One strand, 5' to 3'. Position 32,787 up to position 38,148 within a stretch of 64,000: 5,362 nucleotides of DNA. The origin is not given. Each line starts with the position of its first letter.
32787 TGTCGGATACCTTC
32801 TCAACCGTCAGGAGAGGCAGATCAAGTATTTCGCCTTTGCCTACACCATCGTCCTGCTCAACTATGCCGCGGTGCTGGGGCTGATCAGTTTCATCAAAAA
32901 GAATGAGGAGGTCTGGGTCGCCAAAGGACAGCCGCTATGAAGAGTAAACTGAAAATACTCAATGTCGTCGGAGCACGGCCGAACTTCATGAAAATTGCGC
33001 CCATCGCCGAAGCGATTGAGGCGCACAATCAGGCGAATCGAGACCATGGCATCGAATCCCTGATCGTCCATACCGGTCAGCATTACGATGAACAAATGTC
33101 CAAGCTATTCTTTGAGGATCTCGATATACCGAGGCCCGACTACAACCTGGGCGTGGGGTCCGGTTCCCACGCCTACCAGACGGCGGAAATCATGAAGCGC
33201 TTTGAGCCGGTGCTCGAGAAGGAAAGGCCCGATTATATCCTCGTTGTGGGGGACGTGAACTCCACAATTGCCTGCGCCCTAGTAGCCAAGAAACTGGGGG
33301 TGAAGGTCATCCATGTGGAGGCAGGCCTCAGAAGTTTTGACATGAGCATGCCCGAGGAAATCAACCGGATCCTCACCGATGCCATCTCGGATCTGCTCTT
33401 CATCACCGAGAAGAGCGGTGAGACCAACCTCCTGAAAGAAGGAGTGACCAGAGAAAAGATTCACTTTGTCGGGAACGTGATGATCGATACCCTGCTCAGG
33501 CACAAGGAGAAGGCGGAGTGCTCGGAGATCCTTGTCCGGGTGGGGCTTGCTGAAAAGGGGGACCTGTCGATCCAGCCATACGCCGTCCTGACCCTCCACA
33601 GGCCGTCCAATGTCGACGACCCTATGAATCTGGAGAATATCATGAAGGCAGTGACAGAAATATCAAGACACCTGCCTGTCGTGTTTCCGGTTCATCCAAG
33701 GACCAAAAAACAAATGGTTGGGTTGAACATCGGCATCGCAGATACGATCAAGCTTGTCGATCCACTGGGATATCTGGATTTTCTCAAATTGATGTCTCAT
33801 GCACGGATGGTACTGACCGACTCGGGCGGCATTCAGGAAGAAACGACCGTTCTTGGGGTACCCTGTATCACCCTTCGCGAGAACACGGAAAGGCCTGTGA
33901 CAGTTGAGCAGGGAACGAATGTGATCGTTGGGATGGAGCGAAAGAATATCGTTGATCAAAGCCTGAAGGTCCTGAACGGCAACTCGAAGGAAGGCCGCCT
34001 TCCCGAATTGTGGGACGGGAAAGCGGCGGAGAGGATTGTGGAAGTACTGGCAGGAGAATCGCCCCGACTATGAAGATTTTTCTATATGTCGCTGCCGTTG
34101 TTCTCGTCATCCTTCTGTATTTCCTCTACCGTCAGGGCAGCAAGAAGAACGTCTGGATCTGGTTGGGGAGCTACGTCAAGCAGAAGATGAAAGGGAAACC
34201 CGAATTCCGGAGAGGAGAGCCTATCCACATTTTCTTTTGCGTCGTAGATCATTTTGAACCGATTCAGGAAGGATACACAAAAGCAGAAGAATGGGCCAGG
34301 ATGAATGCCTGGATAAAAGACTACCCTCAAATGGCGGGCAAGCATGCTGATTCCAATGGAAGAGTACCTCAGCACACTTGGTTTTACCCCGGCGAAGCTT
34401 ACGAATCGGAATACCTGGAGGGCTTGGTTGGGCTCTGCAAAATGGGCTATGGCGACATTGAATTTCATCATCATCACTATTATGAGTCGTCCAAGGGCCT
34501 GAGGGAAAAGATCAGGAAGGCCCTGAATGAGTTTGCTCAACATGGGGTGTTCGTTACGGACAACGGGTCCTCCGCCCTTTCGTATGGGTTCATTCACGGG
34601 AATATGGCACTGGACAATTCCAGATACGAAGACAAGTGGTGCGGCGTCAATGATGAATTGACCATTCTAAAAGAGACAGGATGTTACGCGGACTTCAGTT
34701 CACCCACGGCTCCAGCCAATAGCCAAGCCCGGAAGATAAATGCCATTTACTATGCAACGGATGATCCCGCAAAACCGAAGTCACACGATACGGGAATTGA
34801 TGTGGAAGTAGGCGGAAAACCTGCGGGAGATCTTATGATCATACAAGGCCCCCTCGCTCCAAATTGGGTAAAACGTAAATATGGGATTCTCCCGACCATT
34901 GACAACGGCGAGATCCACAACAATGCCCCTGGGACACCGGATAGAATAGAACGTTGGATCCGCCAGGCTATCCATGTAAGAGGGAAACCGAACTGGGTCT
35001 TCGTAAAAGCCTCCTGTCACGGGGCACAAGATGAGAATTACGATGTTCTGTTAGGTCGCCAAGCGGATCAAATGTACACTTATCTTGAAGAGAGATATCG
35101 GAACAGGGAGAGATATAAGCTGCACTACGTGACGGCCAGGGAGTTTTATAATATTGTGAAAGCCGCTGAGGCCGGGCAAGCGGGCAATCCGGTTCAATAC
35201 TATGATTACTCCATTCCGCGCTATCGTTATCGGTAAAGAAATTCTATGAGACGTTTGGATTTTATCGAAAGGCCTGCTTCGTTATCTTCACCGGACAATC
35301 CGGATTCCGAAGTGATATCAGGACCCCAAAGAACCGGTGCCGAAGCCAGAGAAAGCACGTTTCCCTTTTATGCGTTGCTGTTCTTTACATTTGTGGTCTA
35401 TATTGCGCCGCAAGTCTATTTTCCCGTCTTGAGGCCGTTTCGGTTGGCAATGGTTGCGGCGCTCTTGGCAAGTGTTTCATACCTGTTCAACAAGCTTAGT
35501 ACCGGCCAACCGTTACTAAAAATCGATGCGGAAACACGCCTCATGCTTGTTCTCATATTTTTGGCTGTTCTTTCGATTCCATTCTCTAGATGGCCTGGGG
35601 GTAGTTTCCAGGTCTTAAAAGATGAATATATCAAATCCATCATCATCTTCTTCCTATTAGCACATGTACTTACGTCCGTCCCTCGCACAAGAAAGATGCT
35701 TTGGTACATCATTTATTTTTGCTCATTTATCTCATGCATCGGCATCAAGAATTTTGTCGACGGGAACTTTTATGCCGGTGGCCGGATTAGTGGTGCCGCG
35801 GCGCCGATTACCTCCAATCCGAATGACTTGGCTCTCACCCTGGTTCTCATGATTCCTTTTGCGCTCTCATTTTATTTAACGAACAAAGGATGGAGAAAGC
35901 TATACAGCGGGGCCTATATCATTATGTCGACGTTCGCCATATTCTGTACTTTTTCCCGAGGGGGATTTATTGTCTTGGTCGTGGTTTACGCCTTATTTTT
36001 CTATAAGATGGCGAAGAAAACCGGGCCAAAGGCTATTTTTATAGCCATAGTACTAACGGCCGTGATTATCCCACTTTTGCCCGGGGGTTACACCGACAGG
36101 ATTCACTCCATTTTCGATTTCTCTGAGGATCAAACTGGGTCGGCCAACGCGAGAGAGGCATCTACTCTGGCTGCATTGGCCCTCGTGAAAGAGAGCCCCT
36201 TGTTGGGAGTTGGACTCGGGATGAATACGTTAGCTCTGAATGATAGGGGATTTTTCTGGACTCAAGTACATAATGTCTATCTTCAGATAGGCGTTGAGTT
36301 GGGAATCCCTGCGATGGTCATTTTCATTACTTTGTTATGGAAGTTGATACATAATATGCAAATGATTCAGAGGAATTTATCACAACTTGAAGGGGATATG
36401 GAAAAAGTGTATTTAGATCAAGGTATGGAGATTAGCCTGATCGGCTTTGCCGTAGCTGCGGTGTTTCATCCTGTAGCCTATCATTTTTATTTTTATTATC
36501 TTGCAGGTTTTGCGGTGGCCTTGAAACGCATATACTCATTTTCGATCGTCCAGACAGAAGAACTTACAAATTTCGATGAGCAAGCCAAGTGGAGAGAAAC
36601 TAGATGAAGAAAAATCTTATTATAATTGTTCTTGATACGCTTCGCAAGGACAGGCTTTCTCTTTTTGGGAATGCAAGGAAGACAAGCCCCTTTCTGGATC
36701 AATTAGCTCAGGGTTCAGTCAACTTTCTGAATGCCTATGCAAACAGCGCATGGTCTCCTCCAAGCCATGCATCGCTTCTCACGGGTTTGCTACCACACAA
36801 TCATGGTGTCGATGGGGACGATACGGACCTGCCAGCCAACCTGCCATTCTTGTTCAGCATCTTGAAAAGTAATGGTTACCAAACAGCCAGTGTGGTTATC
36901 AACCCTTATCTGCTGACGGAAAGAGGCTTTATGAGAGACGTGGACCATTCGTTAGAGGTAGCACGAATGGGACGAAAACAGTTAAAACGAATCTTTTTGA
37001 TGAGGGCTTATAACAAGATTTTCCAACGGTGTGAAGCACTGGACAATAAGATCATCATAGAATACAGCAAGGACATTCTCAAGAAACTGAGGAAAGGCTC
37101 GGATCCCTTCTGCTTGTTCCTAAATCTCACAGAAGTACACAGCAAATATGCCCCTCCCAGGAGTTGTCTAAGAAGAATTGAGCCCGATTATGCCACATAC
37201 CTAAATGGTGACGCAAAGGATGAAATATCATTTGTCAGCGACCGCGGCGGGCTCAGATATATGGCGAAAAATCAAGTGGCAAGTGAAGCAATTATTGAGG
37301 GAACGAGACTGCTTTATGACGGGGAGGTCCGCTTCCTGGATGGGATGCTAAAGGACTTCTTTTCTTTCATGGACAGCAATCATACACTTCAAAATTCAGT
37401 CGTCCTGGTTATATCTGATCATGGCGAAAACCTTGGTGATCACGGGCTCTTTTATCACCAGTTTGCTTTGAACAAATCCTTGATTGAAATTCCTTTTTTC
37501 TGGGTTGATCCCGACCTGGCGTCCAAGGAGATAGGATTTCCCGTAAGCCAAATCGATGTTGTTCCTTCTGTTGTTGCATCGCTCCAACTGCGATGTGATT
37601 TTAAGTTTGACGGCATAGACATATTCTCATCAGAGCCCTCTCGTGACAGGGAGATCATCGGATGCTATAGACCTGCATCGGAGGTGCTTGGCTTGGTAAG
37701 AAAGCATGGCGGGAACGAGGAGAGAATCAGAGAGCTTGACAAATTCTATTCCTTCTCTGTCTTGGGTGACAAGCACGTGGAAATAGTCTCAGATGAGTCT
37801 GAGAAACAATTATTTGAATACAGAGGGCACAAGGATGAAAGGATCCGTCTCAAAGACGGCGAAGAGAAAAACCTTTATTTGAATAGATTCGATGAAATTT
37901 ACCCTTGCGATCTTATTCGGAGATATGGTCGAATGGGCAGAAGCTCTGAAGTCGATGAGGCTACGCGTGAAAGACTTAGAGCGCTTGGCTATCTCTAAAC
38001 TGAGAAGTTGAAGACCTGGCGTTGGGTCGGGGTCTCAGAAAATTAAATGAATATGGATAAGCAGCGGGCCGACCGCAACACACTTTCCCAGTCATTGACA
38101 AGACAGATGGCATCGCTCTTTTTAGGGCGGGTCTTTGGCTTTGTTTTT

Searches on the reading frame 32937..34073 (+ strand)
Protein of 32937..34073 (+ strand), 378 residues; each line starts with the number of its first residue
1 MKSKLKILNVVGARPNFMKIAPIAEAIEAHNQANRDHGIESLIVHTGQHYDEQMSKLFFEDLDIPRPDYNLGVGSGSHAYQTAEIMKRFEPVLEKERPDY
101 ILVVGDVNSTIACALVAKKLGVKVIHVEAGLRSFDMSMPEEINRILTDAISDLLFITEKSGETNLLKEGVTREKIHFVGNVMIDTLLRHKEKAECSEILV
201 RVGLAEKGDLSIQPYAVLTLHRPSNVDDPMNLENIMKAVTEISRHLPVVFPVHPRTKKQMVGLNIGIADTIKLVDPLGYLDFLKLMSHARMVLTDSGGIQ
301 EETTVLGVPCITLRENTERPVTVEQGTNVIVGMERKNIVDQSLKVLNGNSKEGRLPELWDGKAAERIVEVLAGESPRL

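Call 62: search_protein_families(library=ncbifam, proteins=[window:32937-34073:+], max_evalue=0.00001)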
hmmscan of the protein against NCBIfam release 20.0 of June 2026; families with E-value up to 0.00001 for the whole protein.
window:32937-34073:+ (378 aa): 2 families
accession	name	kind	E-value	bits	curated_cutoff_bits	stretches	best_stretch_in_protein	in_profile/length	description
TIGR00236.1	wecB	equivalog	5.4e-101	338.4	210.15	1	5-372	1-363/366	non-hydrolyzing UDP-N-acetylglucosamine 2-epimerase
TIGR03568.1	NeuC_NnaA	equivalog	4.6e-23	81.7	235.9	1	6-371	2-365/365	UDP-N-acetylglucosamine 2-epimerase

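Call 63: find_homologous_proteins(query=window:32937-34073:+, max_evalue=1e-80)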
Query window:32937-34073:+ (378 aa): 8000 proteins with E <= 1e-80 among 8000 candidates; the best 120 are listed.
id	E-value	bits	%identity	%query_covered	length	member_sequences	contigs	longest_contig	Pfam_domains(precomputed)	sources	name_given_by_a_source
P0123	8.0e-246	833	100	100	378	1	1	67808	PF02350.26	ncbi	-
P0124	5.8e-213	725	87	100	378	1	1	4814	PF02350.26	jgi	jgi:UDP-N-acetylglucosamine 2-epimerase (non-hydrolysing)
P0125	2.4e-169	581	68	99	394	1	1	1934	PF02350.26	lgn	-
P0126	3.1e-168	578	70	98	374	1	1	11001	PF02350.26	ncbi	-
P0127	6.5e-168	577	70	98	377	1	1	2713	PF02350.26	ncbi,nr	ncbi:MAG: UDP-N-acetylglucosamine 2-epimerase (non-hydrolyzing) [bacterium]|nr:UDP-N-acetylglucosami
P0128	3.0e-164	564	68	97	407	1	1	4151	PF02350.26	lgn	-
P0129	7.7e-164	563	70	98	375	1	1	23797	PF02350.26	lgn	-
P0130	5.1e-159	547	65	99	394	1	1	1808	PF02350.26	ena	-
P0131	1.1e-158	546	65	99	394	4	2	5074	PF02350.26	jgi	jgi:UDP-N-acetylglucosamine 2-epimerase (non-hydrolysing)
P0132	7.5e-158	543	65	98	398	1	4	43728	PF02350.26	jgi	jgi:UDP-N-acetylglucosamine 2-epimerase (non-hydrolysing)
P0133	1.9e-157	542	65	98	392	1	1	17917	PF02350.26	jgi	jgi:UDP-N-acetylglucosamine 2-epimerase (non-hydrolysing)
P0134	3.6e-157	541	65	97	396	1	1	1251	PF02350.26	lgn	-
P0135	6.6e-157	540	66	97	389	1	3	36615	PF02350.26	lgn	-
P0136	9.3e-157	540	66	100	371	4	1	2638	PF02350.26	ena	-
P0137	1.5e-156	539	67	97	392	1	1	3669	PF02350.26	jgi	jgi:UDP-N-acetylglucosamine 2-epimerase (non-hydrolysing)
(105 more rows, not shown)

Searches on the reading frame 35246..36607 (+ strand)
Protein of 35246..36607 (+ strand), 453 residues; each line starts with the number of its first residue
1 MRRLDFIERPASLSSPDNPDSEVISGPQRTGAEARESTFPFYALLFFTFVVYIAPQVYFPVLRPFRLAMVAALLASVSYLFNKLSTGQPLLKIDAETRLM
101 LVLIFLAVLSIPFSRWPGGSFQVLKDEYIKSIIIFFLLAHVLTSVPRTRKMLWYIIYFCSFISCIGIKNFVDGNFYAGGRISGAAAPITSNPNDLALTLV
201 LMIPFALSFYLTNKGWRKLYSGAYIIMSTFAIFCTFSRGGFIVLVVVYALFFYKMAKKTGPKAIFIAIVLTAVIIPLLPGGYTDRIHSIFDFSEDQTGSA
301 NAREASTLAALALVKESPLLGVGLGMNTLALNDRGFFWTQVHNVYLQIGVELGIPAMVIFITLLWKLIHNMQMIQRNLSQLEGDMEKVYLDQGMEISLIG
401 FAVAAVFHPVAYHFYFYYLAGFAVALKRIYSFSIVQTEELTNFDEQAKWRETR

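Call 62: search_protein_families(library=ncbifam, proteins=[window:35246-36607:+], max_evalue=0.00001)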
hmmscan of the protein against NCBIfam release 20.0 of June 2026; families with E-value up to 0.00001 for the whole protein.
window:35246-36607:+ (453 aa): 4 families
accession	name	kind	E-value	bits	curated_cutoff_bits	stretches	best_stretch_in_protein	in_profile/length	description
TIGR03097.1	PEP_O_lig_1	hypoth_equivalog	5.4e-35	121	188.1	1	40-429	20-406/408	putative O-glycosylation ligase, exosortase A system-associated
TIGR00947.1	2A73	equivalog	7.6e-13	48.3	366.4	1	69-383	40-377/425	IctB family putative bicarbonate transporter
NF012031.0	PRK15487.1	equivalog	3.2e-10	39.6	277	1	61-327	34-296/404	O-antigen ligase RfaL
TIGR04370.1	glyco_rpt_poly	subfamily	7.4e-07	28.5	40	1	99-294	45-243/396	oligosaccharide repeat unit polymerase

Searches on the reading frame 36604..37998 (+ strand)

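Call 62: search_protein_families(library=ncbifam, proteins=[window:36604-37998:+], max_evalue=0.00001)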
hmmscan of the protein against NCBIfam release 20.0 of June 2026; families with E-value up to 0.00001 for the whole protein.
window:36604-37998:+ (464 aa): 9 families
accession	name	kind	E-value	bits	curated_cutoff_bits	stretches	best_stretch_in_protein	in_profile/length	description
NF010322.0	PRK13759.1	equivalog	2.3e-31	108.9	481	2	2-97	6-102/486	arylsulfatase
TIGR03417.1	chol_sulfatase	equivalog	9.5e-29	100.6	433.45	2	153-339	168-359/500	choline-sulfatase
NF045661.1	HdlasePehA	equivalog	2e-20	72.9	900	2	2-96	2-96/506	phosphoric/sulfuric ester hydrolase PehA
NF052527.1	Mn_arylsulf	exception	7.2e-19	68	850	2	2-97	1-98/479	manganese-dependent arylsulfatase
NF038075.1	fam_STM4013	hypoth_equivalog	1.6e-08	34.4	250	0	242-298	204-256/261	STM4013/SEN3800 family hydrolase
NF028537.1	P_eth_NH2_trans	domain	2.9e-08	32.7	500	0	238-287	413-462/527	phosphoethanolamine--lipid A transferase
NF007160.0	PRK09598.1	equivalog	4.8e-07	28.5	561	0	238-306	406-476/523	phosphoethanolamine--lipid A transferase EptA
NF012179.0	CptA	domain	7.1e-07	28.3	900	0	3-110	225-327/556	phosphoethanolamine transferase CptA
NF008619.0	PRK11598.1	equivalog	9e-07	27.7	660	0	238-288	421-471/546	phosphoethanolamine transferase EptA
